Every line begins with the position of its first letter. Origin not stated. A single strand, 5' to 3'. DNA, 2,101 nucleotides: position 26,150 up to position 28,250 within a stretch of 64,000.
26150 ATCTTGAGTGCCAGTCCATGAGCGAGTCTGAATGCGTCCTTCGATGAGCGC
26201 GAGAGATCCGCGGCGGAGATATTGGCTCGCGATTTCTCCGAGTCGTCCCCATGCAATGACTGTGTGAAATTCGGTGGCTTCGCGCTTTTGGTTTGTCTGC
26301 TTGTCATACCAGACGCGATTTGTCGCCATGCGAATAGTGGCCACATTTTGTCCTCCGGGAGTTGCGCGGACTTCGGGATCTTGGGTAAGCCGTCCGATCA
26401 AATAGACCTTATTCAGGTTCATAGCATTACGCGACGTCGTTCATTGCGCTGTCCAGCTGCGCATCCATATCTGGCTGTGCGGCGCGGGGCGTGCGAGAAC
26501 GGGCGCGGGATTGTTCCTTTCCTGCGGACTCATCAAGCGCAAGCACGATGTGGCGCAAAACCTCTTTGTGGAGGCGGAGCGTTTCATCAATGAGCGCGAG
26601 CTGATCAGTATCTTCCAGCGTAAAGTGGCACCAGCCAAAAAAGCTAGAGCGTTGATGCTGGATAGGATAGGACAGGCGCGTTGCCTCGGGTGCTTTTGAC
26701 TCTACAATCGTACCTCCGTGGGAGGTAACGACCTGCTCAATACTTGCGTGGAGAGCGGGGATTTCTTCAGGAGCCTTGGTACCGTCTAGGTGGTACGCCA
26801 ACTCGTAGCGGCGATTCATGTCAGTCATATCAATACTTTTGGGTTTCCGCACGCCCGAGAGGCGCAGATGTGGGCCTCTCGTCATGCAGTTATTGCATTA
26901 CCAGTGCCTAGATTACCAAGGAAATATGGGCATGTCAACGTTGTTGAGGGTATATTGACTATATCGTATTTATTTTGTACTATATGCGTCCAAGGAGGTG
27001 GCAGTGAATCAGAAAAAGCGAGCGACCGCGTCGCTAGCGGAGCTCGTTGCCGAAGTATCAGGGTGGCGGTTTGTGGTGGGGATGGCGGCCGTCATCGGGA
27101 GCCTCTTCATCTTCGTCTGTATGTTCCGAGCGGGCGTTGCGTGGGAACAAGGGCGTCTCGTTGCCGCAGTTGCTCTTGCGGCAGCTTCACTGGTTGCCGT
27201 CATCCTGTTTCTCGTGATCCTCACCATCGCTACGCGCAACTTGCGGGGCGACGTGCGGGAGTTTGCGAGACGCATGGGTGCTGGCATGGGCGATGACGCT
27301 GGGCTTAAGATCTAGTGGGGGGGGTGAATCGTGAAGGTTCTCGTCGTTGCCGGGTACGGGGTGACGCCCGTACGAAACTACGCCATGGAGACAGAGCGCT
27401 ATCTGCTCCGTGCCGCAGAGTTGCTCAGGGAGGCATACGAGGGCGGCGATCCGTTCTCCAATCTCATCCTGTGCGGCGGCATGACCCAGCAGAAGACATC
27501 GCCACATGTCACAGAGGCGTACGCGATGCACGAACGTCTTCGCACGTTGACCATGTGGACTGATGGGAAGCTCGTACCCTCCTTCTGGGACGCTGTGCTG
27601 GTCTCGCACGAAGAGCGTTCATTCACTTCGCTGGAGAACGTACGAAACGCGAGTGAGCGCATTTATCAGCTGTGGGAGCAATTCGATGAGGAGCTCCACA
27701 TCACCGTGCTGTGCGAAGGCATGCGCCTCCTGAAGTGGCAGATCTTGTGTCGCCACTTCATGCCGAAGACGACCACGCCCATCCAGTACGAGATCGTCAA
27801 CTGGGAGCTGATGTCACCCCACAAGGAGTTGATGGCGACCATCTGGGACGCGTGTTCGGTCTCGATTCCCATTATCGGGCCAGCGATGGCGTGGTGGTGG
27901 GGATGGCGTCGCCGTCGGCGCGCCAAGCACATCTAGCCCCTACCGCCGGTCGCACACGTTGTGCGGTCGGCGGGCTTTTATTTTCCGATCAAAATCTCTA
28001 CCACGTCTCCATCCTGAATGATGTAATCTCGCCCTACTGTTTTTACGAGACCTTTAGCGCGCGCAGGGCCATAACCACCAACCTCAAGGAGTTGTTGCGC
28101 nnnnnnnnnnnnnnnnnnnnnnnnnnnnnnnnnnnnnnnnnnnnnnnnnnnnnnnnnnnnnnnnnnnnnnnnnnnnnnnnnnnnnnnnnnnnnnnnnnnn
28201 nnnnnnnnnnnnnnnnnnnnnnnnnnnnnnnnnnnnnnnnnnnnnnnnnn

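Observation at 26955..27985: Two-gene cassette: 2-TM membrane protein plus DUF218/YdcF-like protein with a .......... tail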

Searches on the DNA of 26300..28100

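Call 98: search_rna_families(source=window, start=26300, end=28100, threshold=evalue, max_evalue=1)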
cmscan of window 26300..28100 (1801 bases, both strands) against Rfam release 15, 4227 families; matches with E-value up to 1: 0.
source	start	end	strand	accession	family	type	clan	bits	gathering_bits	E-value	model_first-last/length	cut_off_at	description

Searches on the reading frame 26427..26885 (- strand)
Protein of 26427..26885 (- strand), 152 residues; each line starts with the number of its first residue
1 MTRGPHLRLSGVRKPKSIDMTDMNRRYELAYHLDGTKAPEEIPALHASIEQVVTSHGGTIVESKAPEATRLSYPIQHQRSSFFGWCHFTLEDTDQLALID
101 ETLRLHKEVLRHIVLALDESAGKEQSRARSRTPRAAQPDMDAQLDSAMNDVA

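Call 4: search_protein_families(library=pfam, proteins=[window:26427-26885:-], max_evalue=1)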
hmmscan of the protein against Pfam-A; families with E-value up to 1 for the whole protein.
window:26427-26885:- (152 aa): 1 family
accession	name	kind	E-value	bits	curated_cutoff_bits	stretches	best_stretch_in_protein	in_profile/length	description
PF01250.22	Ribosomal_S6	-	1.4e-12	48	27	1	26-115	1-89/90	Ribosomal protein S6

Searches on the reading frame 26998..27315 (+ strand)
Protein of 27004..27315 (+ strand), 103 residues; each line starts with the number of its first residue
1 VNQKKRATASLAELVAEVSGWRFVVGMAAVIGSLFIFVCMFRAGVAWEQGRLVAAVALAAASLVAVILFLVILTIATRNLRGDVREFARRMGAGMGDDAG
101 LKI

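Call 4: search_protein_families(library=pfam, proteins=[window:27004-27315:+], max_evalue=1)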
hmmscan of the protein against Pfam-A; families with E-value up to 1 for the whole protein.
window:27004-27315:+ (103 aa): 2 families
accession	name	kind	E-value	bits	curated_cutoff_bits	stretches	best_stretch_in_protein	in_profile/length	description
PF04799.18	Fzo_mitofusin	-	0.42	10.5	27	1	11-37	28-54/161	fzo-like conserved region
PF11992.13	TgpA_N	-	0.72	9.2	30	1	23-77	13-69/333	TgpA N-terminal domain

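Call 10: search_protein_families(library=ncbifam, proteins=[window:27004-27315:+], max_evalue=1)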
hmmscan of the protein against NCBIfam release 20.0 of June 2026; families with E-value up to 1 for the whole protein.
window:27004-27315:+ (103 aa): 3 families
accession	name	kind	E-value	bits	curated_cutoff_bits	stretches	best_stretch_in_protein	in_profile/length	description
NF041560.1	T6SS_Burk_ExIF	subfamily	0.017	14.8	90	1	15-86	125-194/234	putative type VI secretion system effector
NF046000.1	MAG1210_fam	subfamily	0.024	13.3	275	1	2-77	46-121/550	MAG1210 family protein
NF008480.0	PRK11380.1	equivalog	0.15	11.4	386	1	23-78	42-96/353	hypothetical protein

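Call 11: search_protein_families(library=padloc, proteins=[window:27004-27315:+], max_evalue=1)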
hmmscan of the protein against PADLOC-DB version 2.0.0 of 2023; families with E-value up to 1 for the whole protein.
window:27004-27315:+ (103 aa): 0 families

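Call 19: find_homologous_proteins(query=A2, max_evalue=0.01)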
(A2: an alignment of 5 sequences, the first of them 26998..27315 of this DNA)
Query A2 (5 sequences) (105 aa, profile of the alignment): 4 proteins with E <= 0.01 among 8000 candidates.
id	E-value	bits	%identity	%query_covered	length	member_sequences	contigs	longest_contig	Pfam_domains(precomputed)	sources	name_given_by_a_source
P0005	1.1e-51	192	79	87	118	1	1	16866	-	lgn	-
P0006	1.5e-48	181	53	88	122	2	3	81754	-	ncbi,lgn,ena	-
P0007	8.1e-42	160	99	98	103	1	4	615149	-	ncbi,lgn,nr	ncbi:MAG: hypothetical protein QY311_02980 [Candidatus Paceibacterota bacterium]|nr:MAG: hypothetica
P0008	5.8e-27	112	24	31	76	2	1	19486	-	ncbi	ncbi:MAG: hypothetical protein AAB463_02985 [Patescibacteria group bacterium]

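Call 87: search_protein_families(library=phrogs, proteins=[window:27004-27315:+], max_evalue=0.1)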
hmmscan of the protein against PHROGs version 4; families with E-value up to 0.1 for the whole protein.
window:27004-27315:+ (103 aa): 0 families

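Call 93: predict_structure(alignment_id=A9)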
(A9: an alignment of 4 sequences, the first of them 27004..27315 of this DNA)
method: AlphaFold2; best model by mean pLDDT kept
length: 103 residues; sequences in the alignment: 4
mean_pLDDT: 62.9   pTM: 0.33
mean pLDDT of the five models: 62.9, 62.0, 60.9, 60.5, 59.8
residues with pLDDT >= 90: 0; 70-90: 35; 50-70: 56; < 50: 12
segments of 3 or more residues with pLDDT < 50: 94-103
pLDDT, mean of each block of 10 residues (from residue 1): 51 55 72 76 60 68 78 70 58 48 41
secondary structure, 60 per line:
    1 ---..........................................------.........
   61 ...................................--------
elements in order: H4-45 H52-95
